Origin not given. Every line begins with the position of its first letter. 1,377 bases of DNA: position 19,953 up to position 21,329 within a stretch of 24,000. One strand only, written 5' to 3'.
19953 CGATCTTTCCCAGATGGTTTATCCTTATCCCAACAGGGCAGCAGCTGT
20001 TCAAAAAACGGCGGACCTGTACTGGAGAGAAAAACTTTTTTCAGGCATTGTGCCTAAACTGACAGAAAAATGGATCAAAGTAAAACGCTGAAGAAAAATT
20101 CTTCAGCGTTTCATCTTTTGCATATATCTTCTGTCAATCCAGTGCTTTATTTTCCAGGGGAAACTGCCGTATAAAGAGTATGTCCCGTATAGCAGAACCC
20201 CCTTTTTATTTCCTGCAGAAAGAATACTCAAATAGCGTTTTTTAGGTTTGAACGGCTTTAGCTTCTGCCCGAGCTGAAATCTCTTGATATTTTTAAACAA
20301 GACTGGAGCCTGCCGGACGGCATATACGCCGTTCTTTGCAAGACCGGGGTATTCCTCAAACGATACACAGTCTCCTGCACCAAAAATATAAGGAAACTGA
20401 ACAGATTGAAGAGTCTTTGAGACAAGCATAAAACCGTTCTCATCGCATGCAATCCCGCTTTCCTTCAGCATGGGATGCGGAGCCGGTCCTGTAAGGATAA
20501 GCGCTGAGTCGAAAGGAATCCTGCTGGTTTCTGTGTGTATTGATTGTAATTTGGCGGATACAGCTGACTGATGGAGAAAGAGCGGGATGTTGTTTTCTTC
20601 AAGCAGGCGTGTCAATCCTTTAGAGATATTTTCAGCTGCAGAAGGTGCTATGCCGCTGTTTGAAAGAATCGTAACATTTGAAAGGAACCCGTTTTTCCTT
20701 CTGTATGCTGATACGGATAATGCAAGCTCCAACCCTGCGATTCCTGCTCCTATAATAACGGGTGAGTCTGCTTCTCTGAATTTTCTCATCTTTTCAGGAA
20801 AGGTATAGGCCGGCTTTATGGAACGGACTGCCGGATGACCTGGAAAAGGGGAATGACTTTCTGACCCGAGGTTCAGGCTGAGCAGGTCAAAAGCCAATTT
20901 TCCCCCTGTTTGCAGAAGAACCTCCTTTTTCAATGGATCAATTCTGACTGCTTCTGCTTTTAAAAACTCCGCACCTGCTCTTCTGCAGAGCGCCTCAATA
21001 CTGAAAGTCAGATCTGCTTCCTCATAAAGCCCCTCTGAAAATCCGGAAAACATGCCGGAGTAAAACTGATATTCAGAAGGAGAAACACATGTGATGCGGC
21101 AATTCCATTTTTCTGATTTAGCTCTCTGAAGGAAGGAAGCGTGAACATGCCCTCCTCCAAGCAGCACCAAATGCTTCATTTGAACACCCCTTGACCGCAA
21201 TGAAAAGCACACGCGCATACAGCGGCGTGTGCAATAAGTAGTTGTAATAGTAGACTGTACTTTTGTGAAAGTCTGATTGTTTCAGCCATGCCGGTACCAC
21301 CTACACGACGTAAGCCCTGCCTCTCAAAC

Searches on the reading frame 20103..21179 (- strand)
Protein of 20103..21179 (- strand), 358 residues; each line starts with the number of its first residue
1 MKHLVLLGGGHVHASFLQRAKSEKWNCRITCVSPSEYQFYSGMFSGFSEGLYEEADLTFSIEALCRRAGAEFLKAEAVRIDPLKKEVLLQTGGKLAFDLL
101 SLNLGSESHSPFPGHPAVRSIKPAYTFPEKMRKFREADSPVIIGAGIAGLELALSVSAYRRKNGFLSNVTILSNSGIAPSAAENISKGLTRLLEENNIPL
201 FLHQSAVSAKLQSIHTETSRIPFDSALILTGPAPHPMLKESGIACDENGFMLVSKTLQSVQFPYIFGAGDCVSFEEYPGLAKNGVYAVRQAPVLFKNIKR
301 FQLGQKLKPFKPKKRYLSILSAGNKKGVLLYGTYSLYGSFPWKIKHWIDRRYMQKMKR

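Call 11: search_protein_families(library=pfam, proteins=[window:20103-21179:-], max_evalue=0.01)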
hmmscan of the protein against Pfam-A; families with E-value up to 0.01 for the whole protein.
window:20103-21179:- (358 aa): 2 families
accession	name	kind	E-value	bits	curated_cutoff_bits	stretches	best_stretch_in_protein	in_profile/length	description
PF07992.20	Pyr_redox_2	-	1.7e-21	77.4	26.1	1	3-285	2-288/291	Pyridine nucleotide-disulphide oxidoreductase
PF00070.33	Pyr_redox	-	0.00026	21.9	22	1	141-210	3-67/82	Pyridine nucleotide-disulphide oxidoreductase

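Call 12: find_encoding_contigs(protein=window:20103-21179:-, flank=3000, max_places=6)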
Protein window:20103-21179:- (358 aa): 4 contigs read that carry it; 3 places shown.
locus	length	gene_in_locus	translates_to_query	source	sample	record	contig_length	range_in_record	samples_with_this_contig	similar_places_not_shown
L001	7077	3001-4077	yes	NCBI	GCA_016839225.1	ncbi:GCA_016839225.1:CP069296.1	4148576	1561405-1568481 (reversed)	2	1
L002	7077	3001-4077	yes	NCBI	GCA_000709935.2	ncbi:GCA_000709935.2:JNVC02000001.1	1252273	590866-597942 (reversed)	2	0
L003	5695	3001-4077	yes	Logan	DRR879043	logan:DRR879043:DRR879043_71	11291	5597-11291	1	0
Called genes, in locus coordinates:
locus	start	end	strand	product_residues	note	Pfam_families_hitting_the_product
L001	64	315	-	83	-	-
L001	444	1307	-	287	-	PF01545:Cation_efflux, PF16916:ZT_dimer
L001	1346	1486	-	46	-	PF12841:YvrJ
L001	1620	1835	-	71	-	PF11148:DUF2922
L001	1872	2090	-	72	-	PF07872:DUF1659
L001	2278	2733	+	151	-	-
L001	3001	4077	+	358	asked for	PF07992:Pyr_redox_2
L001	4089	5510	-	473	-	PF00890:FAD_binding_2 (weak), PF01134:GIDA (weak), PF07992:Pyr_redox_2, PF12831:FAD_oxidored, PF13738:Pyr_redox_3, PF00070:Pyr_redox, PF02737:3HCDH_N (weak), PF02852:Pyr_redox_dim, +6 more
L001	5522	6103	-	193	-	PF01066:CDP-OH_P_transf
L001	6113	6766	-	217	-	PF09335:VTT_dom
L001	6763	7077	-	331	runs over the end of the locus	PF00005:ABC_tran, PF13304:AAA_21 (faint)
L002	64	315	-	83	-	-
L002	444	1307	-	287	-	PF01545:Cation_efflux, PF16916:ZT_dimer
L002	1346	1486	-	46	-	PF12841:YvrJ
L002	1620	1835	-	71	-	PF11148:DUF2922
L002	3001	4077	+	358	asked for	PF07992:Pyr_redox_2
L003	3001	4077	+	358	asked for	PF07992:Pyr_redox_2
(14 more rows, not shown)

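Call 43: find_homologous_proteins(query=window:20103-21179:-, max_evalue=1e-20)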
Query window:20103-21179:- (358 aa): 504 proteins with E <= 1e-20 among 6309 candidates; the best 120 are listed.
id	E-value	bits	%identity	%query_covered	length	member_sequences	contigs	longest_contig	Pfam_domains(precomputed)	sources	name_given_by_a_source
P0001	4.5e-238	807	100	100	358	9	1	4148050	PF07992.21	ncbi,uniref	ncbi:NAD(P)/FAD-dependent oxidoreductase [Metabacillus indicus]|uniref:NAD(P)/FAD-dependent oxidored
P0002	1.9e-211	719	89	100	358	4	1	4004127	PF07992.21,PF00070.34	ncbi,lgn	ncbi:FAD-dependent oxidoreductase [Metabacillus sp. SLBN-84]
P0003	7.1e-121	422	52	99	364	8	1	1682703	PF07992.21,PF00070.34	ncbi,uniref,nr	ncbi:pyridine nucleotide-disulfide oxidoreductase [Bacillus idriensis]|uniref:Pyridine nucleotide-di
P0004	3.1e-109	383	48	100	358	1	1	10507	PF07992.21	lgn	-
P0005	3.6e-94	334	44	99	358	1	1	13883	PF07992.21,PF00070.34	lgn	-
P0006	2.2e-92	328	43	99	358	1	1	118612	PF07992.21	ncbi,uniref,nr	ncbi:FAD-dependent oxidoreductase [Bacillus tianshenii]|uniref:FAD-dependent oxidoreductase n=1 Tax=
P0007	3.6e-92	327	42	99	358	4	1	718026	PF07992.21,PF00070.34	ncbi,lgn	ncbi:FAD-dependent oxidoreductase [Sutcliffiella halmapala]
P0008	8.8e-92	326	43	99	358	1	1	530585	PF07992.21,PF00070.34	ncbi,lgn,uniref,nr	ncbi:NADH dehydrogenase FAD-containing subunit [Bacillus tianshenii]|uniref:NADH dehydrogenase FAD-c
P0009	6.2e-91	323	42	99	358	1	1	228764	PF07992.21,PF00070.34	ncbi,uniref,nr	ncbi:FAD-dependent oxidoreductase [Sutcliffiella deserti]|uniref:FAD-dependent oxidoreductase n=1 Ta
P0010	6.0e-89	317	41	100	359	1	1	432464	PF07992.21,PF00070.34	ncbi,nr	ncbi:FAD-dependent oxidoreductase [Bacillus timonensis]|nr:FAD-dependent oxidoreductase [Bacillus ti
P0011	6.4e-89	317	41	99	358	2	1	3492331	PF07992.21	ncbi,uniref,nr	ncbi:FAD-dependent oxidoreductase [Fictibacillus phosphorivorans]|uniref:FAD-dependent oxidoreductas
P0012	7.9e-89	316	42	99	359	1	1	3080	PF07992.21,PF00070.34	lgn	-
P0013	1.2e-88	316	43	99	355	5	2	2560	PF07992.21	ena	-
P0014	6.4e-88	313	40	100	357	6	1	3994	PF07992.21,PF00070.34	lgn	-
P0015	7.5e-88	313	39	100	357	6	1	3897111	PF07992.21,PF00070.34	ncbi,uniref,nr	ncbi:hypothetical protein E2636_14745 [Paenisporosarcina antarctica]|uniref:FAD/NAD(P)-binding domai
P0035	5.4e-85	304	40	100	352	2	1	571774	PF07992.21,PF00070.34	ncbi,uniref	ncbi:FAD-dependent oxidoreductase [Metabacillus litoralis]|uniref:FAD-dependent oxidoreductase n=1 T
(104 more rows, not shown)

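Call 44: find_encoding_contigs(protein=P0002, flank=2500, max_places=1)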
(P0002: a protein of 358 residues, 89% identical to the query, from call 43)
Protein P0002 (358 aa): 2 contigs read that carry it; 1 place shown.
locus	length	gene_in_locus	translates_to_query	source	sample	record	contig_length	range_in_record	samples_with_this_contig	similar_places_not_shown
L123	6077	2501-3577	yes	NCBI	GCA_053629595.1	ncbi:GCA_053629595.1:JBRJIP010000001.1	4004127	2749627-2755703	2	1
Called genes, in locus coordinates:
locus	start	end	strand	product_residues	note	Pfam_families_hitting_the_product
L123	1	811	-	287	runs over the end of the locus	PF01545:Cation_efflux, PF16916:ZT_dimer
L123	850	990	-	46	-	PF12841:YvrJ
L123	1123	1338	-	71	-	PF11148:DUF2922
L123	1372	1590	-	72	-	PF07872:DUF1659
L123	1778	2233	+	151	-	-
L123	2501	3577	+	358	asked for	PF07992:Pyr_redox_2, PF00070:Pyr_redox (faint)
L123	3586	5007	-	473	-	PF00890:FAD_binding_2 (weak), PF01134:GIDA (faint), PF07992:Pyr_redox_2, PF12831:FAD_oxidored, PF13738:Pyr_redox_3, PF00070:Pyr_redox, PF02737:3HCDH_N (weak), PF02852:Pyr_redox_dim, +6 more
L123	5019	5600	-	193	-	PF01066:CDP-OH_P_transf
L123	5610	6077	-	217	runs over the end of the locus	PF09335:VTT_dom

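Call 45: find_encoding_contigs(protein=P0003, flank=2500, max_places=1)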
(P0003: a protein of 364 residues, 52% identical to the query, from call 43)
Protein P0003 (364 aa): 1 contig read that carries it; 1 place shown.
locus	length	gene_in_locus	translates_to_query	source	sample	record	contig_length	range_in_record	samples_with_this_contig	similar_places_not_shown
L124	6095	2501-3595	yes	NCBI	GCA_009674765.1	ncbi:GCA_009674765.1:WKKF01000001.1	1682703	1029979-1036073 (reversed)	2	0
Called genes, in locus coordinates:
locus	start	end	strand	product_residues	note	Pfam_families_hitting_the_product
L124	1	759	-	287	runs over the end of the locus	PF01545:Cation_efflux, PF16916:ZT_dimer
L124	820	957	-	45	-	PF12841:YvrJ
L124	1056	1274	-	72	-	PF11148:DUF2922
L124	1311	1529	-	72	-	PF07872:DUF1659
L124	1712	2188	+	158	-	-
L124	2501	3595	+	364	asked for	PF07992:Pyr_redox_2, PF00070:Pyr_redox (faint)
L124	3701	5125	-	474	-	PF01134:GIDA (faint), PF01262:AlaDh_PNT_C (faint), PF01266:DAO (faint), PF07992:Pyr_redox_2, PF12831:FAD_oxidored, PF13738:Pyr_redox_3, PF00070:Pyr_redox, PF02852:Pyr_redox_dim, +6 more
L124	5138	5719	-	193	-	PF01066:CDP-OH_P_transf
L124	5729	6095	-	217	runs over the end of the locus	PF09335:VTT_dom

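Call 46: find_encoding_contigs(protein=P0008, flank=2500, max_places=1)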
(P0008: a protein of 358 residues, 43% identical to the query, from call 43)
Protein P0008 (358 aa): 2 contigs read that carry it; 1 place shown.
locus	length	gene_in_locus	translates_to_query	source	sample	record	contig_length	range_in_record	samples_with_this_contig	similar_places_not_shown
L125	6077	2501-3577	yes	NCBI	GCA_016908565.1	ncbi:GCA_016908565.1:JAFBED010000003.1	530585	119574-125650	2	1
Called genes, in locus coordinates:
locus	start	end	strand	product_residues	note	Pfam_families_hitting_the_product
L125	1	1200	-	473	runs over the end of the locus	PF00890:FAD_binding_2 (weak), PF01134:GIDA (faint), PF01262:AlaDh_PNT_C (faint), PF07992:Pyr_redox_2, PF12831:FAD_oxidored, PF13738:Pyr_redox_3, PF00070:Pyr_redox, PF02852:Pyr_redox_dim, +4 more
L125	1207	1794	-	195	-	PF01066:CDP-OH_P_transf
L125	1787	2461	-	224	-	PF09335:VTT_dom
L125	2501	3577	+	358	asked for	PF07992:Pyr_redox_2, PF00070:Pyr_redox (faint)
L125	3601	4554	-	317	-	PF02463:SMC_N (faint), PF03215:Rad17 (faint), PF00005:ABC_tran, PF13304:AAA_21 (weak)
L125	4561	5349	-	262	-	PF00528:BPD_transp_1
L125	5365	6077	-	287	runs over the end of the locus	PF00528:BPD_transp_1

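Call 47: find_encoding_contigs(protein=P0035, flank=2500, max_places=1)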
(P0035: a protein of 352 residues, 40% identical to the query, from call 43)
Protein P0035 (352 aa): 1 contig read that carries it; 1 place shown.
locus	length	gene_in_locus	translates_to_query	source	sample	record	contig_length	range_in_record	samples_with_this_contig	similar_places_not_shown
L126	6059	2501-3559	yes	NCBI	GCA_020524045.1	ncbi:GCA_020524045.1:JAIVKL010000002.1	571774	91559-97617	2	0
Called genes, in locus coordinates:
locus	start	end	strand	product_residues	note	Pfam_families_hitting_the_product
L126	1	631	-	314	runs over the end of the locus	PF19300:BPD_transp_1_N, PF00528:BPD_transp_1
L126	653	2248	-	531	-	PF00496:SBP_bac_5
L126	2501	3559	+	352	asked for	PF07992:Pyr_redox_2, PF00070:Pyr_redox (weak)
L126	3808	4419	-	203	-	PF00440:TetR_N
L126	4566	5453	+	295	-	PF00005:ABC_tran, PF13304:AAA_21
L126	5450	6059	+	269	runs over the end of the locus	PF12679:ABC2_membrane_2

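Call 71: search_protein_families(library=ncbifam, proteins=[window:20103-21179:-], max_evalue=0.001)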
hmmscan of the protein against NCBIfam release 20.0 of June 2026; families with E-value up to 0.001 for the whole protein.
window:20103-21179:- (358 aa): 16 families
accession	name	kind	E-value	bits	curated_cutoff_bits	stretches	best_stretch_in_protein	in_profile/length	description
TIGR03169.1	Nterm_to_SelD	hypoth_equivalog_domain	1.7e-76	258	310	1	4-355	2-364/365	pyridine nucleotide-disulfide oxidoreductase family protein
TIGR04369.1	fusion_not_SelD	hypoth_equivalog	1e-50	172.7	700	1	6-357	1-339/701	oxidoreductase/SelD-related fusion protein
NF049943.1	SQR_III_seleno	exception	7.3e-12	44.9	525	1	146-342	160-358/406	type III sulfide quinone reductase, selenoprotein subtype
TIGR02053.1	MerA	equivalog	1.7e-09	37.2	454.45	1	124-287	154-324/465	mercury(II) reductase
TIGR01350.1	lipoamide_DH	equivalog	7.1e-08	31.6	408.8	1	61-274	95-311/461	dihydrolipoyl dehydrogenase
TIGR03385.1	CoA_CoA_reduc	equivalog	2.1e-07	30.1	578.8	1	128-274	141-285/439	CoA-disulfide reductase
NF007123.0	PRK09564.1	equivalog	4.4e-07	28.9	458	1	126-275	139-287/444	CoA-disulfide reductase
NF004944.0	PRK06292.2-2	equivalog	7.1e-06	24.9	619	1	115-271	147-305/460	dihydrolipoyl dehydrogenase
NF003437.0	PRK04965.1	equivalog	7.4e-06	25.2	392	1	77-274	81-277/378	NADH:flavorubredoxin reductase NorW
TIGR02374.1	nitri_red_nirB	equivalog_domain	8.1e-06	24.5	578.35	1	52-276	51-282/794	nitrite reductase large subunit NirB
NF040477.1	chlor_oxi_RclA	equivalog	1.2e-05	24.2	740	1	113-271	134-293/441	reactive chlorine resistance oxidoreductase RclA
NF004992.0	PRK06370.1-4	equivalog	5.2e-05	21.9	629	1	138-271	171-309/459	FAD-containing oxidoreductase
NF004945.0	PRK06292.2-3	equivalog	6.6e-05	22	494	1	57-271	93-304/457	dihydrolipoyl dehydrogenase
NF042949.2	3PPDioc_HcaD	equivalog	0.00011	21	450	1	2-213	2-214/386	3-phenylpropionate/cinnamic acid dioxygenase ferredoxin--NAD(+) reductase subunit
NF046103.1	NOXase_Strep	equivalog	0.00016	20.8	600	1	137-273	147-282/442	H2O-forming NADH oxidase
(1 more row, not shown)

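Call 72: find_encoding_contigs(protein=P0004, flank=2000, max_places=1)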
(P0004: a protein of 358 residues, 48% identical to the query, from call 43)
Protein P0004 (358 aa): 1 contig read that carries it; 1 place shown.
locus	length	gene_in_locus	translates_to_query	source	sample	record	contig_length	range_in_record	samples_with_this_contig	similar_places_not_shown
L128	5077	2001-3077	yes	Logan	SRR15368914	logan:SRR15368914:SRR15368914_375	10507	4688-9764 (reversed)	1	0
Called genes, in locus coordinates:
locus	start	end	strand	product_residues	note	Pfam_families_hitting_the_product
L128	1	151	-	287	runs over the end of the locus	PF01545:Cation_efflux, PF16916:ZT_dimer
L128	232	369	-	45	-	PF12841:YvrJ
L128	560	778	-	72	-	PF11148:DUF2922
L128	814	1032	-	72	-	PF07872:DUF1659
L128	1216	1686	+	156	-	-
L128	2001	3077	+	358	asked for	PF07992:Pyr_redox_2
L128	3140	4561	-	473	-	PF00890:FAD_binding_2 (weak), PF03486:HI0933_like (weak), PF07992:Pyr_redox_2, PF12831:FAD_oxidored, PF13738:Pyr_redox_3, PF00070:Pyr_redox, PF02737:3HCDH_N (weak), PF02852:Pyr_redox_dim, +6 more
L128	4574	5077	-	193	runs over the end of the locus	PF01066:CDP-OH_P_transf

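Call 73: find_encoding_contigs(protein=P0005, flank=2000, max_places=1)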
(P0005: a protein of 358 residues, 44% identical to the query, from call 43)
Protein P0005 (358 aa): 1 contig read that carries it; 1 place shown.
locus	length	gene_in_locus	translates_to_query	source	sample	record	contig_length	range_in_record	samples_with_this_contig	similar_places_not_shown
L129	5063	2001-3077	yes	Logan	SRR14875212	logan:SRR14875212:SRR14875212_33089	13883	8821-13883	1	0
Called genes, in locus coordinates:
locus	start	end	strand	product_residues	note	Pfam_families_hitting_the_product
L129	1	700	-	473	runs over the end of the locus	PF00890:FAD_binding_2 (faint), PF01134:GIDA (weak), PF07992:Pyr_redox_2, PF12831:FAD_oxidored, PF13450:NAD_binding_8 (weak), PF13738:Pyr_redox_3, PF00070:Pyr_redox, PF02852:Pyr_redox_dim, +6 more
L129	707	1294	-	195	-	PF01066:CDP-OH_P_transf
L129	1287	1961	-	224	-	PF09335:VTT_dom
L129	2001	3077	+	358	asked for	PF07992:Pyr_redox_2, PF00070:Pyr_redox (faint)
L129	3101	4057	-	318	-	PF00005:ABC_tran, PF13304:AAA_21 (faint)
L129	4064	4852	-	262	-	PF00528:BPD_transp_1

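Call 74: find_encoding_contigs(protein=P0007, flank=2000, max_places=1)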
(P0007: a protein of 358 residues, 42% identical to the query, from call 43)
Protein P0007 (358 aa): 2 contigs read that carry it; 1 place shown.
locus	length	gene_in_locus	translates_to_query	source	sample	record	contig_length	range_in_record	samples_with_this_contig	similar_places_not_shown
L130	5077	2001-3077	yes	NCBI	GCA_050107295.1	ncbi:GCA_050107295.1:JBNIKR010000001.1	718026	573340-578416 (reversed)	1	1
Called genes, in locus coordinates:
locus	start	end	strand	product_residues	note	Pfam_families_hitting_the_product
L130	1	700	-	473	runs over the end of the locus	PF00890:FAD_binding_2 (faint), PF01134:GIDA (weak), PF07992:Pyr_redox_2, PF12831:FAD_oxidored, PF13450:NAD_binding_8 (weak), PF13738:Pyr_redox_3, PF00070:Pyr_redox, PF02852:Pyr_redox_dim, +3 more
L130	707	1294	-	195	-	PF01066:CDP-OH_P_transf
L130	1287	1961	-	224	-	PF09335:VTT_dom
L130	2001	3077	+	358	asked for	PF07992:Pyr_redox_2, PF00070:Pyr_redox (faint)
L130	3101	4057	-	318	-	PF00005:ABC_tran, PF13304:AAA_21 (faint)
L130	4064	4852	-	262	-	PF00528:BPD_transp_1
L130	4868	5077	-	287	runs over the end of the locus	PF00528:BPD_transp_1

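Call 75: find_encoding_contigs(protein=P0010, flank=2000, max_places=1)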
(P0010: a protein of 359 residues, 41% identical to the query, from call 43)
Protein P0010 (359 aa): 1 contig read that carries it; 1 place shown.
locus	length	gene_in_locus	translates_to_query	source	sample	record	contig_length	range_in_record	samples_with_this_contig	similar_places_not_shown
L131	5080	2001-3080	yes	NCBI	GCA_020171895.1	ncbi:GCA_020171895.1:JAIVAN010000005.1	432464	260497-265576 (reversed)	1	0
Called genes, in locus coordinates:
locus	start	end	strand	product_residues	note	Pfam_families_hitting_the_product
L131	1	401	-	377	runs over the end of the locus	PF09587:PGA_cap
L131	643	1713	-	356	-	PF07694:5TM-5TMR_LYT, PF00990:GGDEF, PF22335:Cas10-Cmr2_palm2 (weak)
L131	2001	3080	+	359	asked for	PF07992:Pyr_redox_2, PF00070:Pyr_redox (weak)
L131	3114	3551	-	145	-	PF02566:OsmC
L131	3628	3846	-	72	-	PF00462:Glutaredoxin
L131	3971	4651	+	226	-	PF00027:cNMP_binding, PF13412:HTH_24 (faint), PF13545:HTH_Crp_2, PF00325:Crp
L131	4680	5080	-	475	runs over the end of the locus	PF00890:FAD_binding_2 (weak), PF01134:GIDA (faint), PF07992:Pyr_redox_2, PF12831:FAD_oxidored (weak), PF13450:NAD_binding_8 (weak), PF13738:Pyr_redox_3, PF00070:Pyr_redox, PF02852:Pyr_redox_dim, +5 more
